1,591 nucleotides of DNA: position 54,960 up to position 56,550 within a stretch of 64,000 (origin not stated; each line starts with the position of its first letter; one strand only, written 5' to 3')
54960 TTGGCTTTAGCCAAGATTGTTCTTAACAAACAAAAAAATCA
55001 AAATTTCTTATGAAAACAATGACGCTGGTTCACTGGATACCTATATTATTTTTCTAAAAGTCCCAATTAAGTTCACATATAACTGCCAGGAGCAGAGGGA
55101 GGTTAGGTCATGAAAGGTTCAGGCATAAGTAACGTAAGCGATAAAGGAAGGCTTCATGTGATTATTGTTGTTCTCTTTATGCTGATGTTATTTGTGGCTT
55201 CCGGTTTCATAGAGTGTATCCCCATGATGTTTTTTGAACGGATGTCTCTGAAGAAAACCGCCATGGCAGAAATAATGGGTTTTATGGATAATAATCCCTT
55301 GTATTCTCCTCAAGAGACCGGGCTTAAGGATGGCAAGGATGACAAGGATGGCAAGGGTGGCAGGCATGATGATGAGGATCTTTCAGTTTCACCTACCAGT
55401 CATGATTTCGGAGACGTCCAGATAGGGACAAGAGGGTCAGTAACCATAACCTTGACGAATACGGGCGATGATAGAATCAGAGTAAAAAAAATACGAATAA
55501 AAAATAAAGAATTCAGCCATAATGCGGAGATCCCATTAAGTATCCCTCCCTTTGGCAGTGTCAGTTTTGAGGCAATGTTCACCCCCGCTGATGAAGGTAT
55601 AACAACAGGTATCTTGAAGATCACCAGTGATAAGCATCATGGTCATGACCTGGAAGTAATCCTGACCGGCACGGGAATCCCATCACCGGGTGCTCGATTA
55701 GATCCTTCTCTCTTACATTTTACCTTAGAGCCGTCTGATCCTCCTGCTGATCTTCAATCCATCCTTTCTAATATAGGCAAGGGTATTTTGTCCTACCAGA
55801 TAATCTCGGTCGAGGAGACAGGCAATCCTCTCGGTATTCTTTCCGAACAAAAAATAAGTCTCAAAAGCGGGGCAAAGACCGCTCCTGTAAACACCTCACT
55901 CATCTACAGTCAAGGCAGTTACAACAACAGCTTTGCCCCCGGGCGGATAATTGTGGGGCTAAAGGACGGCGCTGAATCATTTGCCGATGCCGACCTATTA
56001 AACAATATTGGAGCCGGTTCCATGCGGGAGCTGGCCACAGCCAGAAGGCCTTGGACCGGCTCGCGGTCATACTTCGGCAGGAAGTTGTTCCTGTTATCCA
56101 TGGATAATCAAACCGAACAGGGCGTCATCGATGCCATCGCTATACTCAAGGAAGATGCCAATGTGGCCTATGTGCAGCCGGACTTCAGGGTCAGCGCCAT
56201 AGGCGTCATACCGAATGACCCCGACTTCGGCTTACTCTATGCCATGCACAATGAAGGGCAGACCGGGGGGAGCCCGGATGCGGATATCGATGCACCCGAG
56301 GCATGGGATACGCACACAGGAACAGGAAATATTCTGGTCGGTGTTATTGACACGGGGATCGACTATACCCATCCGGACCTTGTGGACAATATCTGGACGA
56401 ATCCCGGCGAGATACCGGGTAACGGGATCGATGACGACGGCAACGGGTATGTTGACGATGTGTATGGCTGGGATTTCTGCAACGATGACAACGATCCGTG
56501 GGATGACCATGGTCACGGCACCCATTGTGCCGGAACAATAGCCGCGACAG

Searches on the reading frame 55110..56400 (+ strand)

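Call 44: search_protein_families(library=pfam, proteins=[window:55110-56400:+], max_evalue=1)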
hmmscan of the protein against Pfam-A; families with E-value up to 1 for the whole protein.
window:55110-56400:+ (430 aa): 9 families
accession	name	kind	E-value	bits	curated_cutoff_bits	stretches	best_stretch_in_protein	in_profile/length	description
PF15780.11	ASH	-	2.6e-10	40.8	27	1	93-180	5-97/98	Abnormal spindle-like microcephaly-assoc'd, ASPM-SPD-2-Hydin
PF22544.2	HYDIN_VesB_CFA65-like_Ig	-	1.7e-07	31.8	25.5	1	91-175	3-88/100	HYDIN/CFA65/VesB-like, Ig-like domain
PF22073.2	Cep192_D4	-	3.5e-07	30.9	35.5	1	92-189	5-111/112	Cep192 domain 4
PF12371.14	TMEM131_like_N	-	2.8e-06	27.9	28.8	1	92-171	2-82/84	Transmembrane protein 131-like N-terminal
PF24770.2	Ig-CFAP74_2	-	0.00023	22.1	27.4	2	145-190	138-183/185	CFAP74 second Ig-like domain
PF00082.27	Peptidase_S8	-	0.0026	17.6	21.8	1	407-428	3-24/288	Subtilase family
PF22148.1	Fervidolysin_NPro-like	-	0.0058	17.4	21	0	272-306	12-44/81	Fervidolysin N-terminal prodomain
PF07610.17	DUF1573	-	0.0097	16.4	26.1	1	93-129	3-39/98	Protein of unknown function (DUF1573)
PF14874.12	PapD-like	-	0.032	14.8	27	1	91-125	4-38/102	Flagellar-associated PapD-like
